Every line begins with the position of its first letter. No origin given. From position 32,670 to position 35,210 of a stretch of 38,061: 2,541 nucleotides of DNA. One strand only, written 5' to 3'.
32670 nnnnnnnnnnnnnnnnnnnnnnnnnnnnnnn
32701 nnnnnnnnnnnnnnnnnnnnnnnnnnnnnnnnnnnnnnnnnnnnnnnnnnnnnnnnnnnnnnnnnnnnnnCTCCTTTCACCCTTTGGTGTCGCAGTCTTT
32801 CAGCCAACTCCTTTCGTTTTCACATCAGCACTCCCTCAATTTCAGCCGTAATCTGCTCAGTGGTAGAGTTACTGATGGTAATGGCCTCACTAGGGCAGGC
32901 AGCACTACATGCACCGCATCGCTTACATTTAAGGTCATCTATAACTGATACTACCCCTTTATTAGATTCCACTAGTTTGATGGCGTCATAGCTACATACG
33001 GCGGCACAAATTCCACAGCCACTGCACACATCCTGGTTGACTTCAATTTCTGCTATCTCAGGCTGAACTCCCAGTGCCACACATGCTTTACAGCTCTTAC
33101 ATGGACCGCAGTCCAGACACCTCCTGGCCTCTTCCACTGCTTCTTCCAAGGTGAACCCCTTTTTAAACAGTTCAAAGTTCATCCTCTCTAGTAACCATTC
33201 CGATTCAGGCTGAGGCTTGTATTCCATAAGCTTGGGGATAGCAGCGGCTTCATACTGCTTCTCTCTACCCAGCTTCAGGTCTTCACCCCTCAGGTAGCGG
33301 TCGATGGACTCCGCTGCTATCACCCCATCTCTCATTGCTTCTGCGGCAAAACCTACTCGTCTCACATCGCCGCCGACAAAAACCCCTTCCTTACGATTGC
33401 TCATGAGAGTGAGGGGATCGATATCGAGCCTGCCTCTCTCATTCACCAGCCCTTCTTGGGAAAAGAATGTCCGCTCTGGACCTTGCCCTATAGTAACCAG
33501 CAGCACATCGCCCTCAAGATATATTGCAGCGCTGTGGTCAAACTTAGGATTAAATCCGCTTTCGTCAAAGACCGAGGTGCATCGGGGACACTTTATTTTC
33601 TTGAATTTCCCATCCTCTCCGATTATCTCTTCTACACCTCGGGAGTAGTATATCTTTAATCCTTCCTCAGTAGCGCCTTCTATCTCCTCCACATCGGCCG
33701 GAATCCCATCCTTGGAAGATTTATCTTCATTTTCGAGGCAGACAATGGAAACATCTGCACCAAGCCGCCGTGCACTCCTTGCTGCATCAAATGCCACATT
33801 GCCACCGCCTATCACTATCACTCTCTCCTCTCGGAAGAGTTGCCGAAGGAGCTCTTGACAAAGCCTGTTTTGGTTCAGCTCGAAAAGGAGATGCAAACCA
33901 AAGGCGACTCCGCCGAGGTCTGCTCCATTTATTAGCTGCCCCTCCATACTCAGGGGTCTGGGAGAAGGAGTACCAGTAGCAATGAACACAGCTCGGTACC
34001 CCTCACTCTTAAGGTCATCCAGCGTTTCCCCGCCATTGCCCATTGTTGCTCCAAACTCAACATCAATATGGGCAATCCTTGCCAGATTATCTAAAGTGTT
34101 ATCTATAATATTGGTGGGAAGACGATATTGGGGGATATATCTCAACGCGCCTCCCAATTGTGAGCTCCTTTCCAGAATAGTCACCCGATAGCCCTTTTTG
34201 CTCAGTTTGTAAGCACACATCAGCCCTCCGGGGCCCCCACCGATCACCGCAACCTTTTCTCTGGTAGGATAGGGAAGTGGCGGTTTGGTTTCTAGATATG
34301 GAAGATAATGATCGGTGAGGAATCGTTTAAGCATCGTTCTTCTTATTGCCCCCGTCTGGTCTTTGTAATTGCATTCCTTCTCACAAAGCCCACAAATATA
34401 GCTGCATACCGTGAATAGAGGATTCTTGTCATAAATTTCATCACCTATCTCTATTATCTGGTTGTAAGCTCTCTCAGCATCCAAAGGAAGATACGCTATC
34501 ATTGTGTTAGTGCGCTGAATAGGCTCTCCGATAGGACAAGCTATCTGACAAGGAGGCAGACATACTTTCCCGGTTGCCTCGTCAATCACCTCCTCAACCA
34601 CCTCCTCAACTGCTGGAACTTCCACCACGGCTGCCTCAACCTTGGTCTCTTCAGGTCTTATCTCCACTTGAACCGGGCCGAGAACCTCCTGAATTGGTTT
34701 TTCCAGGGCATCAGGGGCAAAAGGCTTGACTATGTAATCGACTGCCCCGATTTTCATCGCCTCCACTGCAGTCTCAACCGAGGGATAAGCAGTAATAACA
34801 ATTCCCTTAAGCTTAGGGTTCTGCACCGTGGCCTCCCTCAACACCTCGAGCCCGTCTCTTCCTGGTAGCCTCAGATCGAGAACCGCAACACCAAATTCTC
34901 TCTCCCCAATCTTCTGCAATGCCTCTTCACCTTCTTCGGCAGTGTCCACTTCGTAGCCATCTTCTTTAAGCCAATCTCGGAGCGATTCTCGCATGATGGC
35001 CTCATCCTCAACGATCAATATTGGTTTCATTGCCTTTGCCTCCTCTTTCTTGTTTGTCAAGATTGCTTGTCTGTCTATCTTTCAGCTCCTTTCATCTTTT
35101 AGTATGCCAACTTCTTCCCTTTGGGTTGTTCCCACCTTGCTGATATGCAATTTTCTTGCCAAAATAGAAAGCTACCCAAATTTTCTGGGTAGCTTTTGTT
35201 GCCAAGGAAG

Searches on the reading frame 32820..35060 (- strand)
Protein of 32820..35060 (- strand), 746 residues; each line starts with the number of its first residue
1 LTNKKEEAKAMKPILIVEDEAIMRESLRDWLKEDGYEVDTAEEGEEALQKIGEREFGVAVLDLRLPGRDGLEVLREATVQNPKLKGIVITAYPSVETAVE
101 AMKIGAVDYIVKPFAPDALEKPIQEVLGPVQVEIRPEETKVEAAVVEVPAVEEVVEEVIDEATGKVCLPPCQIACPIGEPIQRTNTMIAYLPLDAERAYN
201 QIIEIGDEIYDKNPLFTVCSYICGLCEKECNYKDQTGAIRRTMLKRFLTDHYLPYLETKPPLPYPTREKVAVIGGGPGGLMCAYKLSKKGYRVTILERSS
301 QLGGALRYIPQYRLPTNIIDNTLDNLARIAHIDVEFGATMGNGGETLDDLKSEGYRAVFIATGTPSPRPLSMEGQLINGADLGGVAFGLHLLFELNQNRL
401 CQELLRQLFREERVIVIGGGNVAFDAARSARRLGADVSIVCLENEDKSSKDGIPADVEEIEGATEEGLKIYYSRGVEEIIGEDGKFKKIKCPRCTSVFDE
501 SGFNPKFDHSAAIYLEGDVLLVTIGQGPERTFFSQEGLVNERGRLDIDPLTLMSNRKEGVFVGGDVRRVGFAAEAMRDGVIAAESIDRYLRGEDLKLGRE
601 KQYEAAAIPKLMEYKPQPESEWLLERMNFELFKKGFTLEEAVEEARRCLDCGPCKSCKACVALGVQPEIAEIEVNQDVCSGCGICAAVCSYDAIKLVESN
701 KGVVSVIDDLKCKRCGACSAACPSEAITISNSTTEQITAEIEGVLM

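Call 74: search_protein_families(library=pfam, proteins=[window:32820-35060:-], max_evalue=0.00001)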
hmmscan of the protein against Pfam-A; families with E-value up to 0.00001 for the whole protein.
window:32820-35060:- (746 aa): 17 families
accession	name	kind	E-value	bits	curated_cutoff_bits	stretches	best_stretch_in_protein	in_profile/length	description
PF00072.30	Response_reg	-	1.5e-29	102.8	30.2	1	14-123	1-110/111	Response regulator receiver domain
PF07992.20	Pyr_redox_2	-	4.6e-28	98.9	26.1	1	269-579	2-291/291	Pyridine nucleotide-disulphide oxidoreductase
PF00070.33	Pyr_redox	-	9.9e-15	55.3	22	1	413-490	1-78/82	Pyridine nucleotide-disulphide oxidoreductase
PF13738.12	Pyr_redox_3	-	9.3e-14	51.8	30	1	409-487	162-246/305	Pyridine nucleotide-disulphide oxidoreductase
PF13450.12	NAD_binding_8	-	1.6e-11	44.7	21.9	1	272-310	1-39/68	NAD(P)-binding Rossmann-like domain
PF12838.12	Fer4_7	-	1.7e-09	38.4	27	1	679-726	2-52/52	4Fe-4S dicluster domain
PF03486.20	HI0933_like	-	2e-09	37.7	50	1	269-304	2-37/244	HI0933-like protein Rossmann domain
PF00037.32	Fer4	-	9.9e-09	35.1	21.1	1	706-728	2-24/24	4Fe-4S binding domain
PF01266.30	DAO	-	1.5e-08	35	27.9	1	269-305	1-38/353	FAD dependent oxidoreductase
PF12831.13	FAD_oxidored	-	2.2e-08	34.3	27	0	270-306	2-38/416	FAD dependent oxidoreductase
PF00890.30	FAD_binding_2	-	8.4e-08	32.2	20.4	1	270-307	2-39/414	FAD binding domain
PF01262.27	AlaDh_PNT_C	-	2.5e-07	30.8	23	0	413-448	30-65/214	Alanine dehydrogenase/PNT, C-terminal domain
PF01946.23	Thi4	-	2.5e-07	30.6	26.2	0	269-305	19-56/235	Thi4 family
PF13241.12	NAD_binding_7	-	9.1e-07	29.8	22.1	0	409-447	5-42/104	Putative NAD(P)-binding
PF13187.11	Fer4_9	-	1.3e-06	28.7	27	1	679-727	2-52/52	4Fe-4S dicluster domain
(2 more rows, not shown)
